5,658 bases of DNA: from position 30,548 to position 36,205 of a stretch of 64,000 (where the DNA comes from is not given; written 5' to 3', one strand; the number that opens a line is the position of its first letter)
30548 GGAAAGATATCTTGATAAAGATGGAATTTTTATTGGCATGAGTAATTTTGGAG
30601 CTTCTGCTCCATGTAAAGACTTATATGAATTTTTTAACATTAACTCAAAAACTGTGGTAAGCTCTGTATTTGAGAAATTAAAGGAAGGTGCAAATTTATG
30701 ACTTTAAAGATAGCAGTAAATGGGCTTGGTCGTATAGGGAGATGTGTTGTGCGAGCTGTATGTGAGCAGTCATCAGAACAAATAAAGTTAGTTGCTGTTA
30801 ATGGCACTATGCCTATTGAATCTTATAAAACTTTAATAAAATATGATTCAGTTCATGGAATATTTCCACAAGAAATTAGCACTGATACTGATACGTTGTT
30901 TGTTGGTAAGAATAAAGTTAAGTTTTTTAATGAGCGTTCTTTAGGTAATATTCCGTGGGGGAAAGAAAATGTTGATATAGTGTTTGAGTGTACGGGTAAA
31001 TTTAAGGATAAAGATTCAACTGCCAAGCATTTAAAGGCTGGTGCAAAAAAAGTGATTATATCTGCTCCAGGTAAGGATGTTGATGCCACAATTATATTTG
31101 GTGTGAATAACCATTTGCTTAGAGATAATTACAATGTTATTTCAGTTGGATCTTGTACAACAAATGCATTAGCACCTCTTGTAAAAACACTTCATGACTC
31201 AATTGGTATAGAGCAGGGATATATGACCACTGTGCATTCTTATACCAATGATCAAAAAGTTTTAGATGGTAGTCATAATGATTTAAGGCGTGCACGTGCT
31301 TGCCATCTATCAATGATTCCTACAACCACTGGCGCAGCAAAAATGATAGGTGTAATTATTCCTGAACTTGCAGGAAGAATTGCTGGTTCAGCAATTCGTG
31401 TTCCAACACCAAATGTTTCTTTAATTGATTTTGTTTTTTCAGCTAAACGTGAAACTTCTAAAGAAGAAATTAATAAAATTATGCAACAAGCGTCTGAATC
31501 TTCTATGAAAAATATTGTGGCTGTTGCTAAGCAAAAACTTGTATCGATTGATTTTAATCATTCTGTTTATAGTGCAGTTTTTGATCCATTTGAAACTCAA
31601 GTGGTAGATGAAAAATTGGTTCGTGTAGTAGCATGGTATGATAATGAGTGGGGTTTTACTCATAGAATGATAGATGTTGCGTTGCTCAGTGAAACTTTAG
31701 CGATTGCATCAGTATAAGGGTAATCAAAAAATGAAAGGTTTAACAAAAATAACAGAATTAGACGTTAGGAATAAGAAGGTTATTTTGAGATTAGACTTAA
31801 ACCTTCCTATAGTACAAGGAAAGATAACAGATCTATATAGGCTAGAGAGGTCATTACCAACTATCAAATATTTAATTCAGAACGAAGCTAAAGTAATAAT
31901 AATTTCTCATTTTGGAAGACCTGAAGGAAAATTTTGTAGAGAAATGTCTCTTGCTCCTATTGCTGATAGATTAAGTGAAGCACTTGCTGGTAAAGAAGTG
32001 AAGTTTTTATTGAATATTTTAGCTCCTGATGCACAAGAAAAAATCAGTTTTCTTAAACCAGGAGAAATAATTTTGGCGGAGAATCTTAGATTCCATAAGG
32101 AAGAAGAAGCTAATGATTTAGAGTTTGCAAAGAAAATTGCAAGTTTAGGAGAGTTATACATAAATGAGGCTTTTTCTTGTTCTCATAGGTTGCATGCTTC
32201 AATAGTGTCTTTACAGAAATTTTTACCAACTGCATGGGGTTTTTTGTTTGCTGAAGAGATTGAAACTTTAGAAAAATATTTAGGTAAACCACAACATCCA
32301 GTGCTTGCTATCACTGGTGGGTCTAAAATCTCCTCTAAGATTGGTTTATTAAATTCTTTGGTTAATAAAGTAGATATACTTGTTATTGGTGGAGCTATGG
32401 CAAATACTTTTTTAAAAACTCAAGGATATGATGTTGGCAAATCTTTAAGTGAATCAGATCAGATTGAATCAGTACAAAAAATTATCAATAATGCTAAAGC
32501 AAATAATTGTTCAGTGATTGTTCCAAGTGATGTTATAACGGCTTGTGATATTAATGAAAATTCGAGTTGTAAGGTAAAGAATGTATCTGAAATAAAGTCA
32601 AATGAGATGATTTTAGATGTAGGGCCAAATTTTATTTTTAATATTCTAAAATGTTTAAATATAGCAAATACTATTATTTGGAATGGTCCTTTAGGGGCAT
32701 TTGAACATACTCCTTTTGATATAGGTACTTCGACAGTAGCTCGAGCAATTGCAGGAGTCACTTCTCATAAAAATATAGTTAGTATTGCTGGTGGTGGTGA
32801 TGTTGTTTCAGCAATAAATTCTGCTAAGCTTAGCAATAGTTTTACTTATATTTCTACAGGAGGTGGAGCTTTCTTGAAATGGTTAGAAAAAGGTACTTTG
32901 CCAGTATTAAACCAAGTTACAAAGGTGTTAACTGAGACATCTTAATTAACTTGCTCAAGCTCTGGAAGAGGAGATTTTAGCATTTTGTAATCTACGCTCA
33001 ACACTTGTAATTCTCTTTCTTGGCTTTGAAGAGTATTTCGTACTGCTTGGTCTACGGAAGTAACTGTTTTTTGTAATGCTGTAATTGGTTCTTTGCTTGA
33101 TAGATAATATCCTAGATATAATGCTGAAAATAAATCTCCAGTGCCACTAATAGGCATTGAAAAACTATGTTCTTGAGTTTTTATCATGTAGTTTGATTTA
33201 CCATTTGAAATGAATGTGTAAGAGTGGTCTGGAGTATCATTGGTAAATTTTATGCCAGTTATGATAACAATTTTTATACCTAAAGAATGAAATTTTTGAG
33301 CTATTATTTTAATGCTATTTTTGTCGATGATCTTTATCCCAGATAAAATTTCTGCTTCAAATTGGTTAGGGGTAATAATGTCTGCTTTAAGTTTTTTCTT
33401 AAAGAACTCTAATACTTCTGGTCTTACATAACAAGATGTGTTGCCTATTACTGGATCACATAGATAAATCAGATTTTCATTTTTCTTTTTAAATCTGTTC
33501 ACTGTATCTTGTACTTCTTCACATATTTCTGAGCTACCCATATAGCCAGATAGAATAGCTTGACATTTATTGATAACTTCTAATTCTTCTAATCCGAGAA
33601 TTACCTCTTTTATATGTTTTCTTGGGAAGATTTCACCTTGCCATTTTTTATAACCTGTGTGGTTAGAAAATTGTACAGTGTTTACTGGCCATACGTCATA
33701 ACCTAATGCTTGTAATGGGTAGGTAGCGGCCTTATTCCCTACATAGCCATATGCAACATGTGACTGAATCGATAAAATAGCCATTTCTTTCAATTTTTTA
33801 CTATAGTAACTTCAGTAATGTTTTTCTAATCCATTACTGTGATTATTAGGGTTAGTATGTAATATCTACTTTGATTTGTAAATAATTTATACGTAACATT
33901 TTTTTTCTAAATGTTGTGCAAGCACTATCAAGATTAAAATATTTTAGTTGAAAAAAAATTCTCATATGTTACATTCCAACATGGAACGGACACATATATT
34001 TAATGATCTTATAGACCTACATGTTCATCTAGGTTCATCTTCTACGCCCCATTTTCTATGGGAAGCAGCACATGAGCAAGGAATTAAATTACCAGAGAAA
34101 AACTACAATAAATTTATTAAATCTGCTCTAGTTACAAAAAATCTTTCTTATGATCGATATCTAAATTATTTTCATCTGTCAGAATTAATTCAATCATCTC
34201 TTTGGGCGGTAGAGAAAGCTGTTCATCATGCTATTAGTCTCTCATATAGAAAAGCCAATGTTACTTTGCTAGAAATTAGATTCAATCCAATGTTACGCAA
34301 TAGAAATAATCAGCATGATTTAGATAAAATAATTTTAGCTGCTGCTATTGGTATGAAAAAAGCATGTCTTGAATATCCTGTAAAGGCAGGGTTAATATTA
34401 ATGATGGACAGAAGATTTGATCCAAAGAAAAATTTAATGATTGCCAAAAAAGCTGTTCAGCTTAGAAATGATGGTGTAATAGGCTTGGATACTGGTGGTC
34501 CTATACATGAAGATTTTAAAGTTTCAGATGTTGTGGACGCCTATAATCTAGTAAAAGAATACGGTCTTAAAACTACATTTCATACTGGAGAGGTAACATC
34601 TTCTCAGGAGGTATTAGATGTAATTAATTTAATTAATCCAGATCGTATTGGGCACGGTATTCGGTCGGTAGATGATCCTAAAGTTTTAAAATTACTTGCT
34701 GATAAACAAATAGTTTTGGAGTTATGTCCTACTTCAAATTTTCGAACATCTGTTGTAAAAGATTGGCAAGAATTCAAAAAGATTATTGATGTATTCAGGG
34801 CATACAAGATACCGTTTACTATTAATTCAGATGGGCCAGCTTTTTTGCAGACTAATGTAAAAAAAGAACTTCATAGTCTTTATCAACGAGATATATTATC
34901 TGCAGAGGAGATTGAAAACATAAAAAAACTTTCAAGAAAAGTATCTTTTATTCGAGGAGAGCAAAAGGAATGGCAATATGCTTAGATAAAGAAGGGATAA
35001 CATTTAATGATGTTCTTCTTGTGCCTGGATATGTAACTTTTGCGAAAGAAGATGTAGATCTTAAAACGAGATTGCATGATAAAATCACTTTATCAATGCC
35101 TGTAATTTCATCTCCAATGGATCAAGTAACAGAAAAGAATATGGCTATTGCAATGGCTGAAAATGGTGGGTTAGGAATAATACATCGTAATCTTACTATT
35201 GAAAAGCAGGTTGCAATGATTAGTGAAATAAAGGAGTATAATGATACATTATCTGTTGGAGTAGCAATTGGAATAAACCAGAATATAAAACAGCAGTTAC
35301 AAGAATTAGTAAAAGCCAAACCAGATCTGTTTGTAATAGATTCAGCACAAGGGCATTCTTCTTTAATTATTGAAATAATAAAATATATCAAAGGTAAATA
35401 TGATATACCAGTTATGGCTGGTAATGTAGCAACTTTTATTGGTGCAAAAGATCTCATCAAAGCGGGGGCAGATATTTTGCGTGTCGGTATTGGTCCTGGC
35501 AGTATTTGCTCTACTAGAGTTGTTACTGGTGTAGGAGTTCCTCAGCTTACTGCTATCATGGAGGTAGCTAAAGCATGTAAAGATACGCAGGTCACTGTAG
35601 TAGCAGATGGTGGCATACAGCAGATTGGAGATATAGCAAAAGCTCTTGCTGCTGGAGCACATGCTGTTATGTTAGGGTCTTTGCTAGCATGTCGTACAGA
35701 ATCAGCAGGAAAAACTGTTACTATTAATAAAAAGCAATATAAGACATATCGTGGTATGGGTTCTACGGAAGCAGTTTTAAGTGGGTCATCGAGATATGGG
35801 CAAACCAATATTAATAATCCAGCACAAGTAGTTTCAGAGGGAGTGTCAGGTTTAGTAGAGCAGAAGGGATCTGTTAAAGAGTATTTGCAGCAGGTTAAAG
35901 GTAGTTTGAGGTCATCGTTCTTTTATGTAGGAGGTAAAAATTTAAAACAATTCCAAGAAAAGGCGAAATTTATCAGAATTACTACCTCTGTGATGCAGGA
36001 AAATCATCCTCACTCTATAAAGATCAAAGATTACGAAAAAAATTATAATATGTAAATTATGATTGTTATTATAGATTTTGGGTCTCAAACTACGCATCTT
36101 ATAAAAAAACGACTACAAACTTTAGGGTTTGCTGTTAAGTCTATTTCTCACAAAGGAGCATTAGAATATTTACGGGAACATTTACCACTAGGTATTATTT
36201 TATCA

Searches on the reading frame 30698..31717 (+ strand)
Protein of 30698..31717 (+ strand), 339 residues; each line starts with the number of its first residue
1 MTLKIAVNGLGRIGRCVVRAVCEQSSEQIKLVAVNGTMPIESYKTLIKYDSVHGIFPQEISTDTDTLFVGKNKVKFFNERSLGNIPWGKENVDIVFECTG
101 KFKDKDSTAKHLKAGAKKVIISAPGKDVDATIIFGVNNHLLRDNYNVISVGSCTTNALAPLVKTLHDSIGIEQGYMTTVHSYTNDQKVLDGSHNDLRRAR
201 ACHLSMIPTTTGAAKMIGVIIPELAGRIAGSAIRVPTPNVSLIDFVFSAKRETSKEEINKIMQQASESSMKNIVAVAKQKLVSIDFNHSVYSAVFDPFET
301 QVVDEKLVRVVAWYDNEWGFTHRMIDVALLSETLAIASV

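Call 40: search_protein_families(library=pfam, proteins=[window:30698-31717:+], max_evalue=0.00001)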
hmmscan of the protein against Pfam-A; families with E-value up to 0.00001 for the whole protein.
window:30698-31717:+ (339 aa): 2 families
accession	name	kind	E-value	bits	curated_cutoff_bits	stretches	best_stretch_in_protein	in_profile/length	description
PF02800.25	Gp_dh_C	-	2.9e-60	202.9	24.4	1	158-314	1-158/158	Glyceraldehyde 3-phosphate dehydrogenase, C-terminal domain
PF00044.30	Gp_dh_N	-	1.5e-32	112.3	31.7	1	4-105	2-101/101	Glyceraldehyde 3-phosphate dehydrogenase, NAD binding domain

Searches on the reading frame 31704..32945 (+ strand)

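Call 40: search_protein_families(library=pfam, proteins=[window:31704-32945:+], max_evalue=0.00001)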
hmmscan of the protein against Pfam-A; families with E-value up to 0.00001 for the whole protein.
window:31704-32945:+ (413 aa): 1 family
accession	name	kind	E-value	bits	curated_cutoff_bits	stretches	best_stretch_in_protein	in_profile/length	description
PF00162.24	PGK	-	5.5e-135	450.7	27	1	16-395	1-377/379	Phosphoglycerate kinase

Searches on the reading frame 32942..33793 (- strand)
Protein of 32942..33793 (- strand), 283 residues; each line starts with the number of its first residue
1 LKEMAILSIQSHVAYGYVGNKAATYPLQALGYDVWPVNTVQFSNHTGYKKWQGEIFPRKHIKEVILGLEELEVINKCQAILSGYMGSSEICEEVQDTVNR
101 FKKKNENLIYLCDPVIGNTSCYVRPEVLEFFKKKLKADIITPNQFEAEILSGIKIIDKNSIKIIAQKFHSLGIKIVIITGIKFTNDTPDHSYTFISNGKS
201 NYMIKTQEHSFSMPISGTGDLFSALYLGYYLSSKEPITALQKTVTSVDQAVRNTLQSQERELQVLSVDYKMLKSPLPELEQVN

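Call 40: search_protein_families(library=pfam, proteins=[window:32942-33793:-], max_evalue=0.00001)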
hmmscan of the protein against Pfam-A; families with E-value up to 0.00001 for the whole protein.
window:32942-33793:- (283 aa): 2 families
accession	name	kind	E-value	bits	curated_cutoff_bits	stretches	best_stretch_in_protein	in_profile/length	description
PF08543.17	Phos_pyr_kin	-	7.3e-19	68.5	27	1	76-259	60-240/246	Phosphomethylpyrimidine kinase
PF00294.29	PfkB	-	5.1e-06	26.5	25.8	0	83-179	137-226/302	pfkB family carbohydrate kinase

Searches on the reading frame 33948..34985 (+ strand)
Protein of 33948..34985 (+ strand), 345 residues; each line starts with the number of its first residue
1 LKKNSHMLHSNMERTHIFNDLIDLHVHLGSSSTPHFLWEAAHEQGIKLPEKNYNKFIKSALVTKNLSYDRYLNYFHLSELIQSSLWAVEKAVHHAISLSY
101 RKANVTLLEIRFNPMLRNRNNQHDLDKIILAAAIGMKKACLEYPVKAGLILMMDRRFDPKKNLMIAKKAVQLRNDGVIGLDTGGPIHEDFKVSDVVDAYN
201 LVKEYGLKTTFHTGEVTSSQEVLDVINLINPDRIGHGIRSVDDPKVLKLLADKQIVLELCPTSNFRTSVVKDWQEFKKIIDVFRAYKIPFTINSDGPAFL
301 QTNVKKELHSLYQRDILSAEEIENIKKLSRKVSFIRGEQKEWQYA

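Call 40: search_protein_families(library=pfam, proteins=[window:33948-34985:+], max_evalue=0.00001)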
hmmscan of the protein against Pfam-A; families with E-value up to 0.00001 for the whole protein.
window:33948-34985:+ (345 aa): 1 family
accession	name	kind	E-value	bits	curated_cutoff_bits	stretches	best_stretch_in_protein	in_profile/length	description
PF00962.28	A_deaminase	-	3.1e-53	181.4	27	1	22-340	3-320/330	Adenosine deaminase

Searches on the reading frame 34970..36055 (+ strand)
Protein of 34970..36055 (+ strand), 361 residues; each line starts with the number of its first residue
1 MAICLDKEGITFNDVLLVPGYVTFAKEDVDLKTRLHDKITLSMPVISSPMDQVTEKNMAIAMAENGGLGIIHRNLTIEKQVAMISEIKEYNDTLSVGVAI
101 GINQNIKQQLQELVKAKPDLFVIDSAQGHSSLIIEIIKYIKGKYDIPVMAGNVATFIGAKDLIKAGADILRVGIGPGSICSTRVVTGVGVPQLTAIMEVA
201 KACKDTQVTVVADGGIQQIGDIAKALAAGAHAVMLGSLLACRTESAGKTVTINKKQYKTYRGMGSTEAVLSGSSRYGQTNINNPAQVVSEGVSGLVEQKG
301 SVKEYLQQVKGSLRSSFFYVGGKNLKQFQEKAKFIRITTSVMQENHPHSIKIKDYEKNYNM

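Call 40: search_protein_families(library=pfam, proteins=[window:34970-36055:+], max_evalue=0.00001)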
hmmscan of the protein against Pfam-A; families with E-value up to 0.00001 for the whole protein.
window:34970-36055:+ (361 aa): 3 families
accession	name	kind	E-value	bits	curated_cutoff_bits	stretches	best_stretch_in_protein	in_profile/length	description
PF00478.31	IMPDH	-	6.6e-128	427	25.6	1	9-348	1-345/345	IMP dehydrogenase / GMP reductase domain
PF03060.21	NMO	-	4.6e-11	43.1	28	0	146-254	136-240/331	Nitronate monooxygenase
PF01070.24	FMN_dh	-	4e-10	39.7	24.9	1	122-242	195-308/350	FMN-dependent dehydrogenase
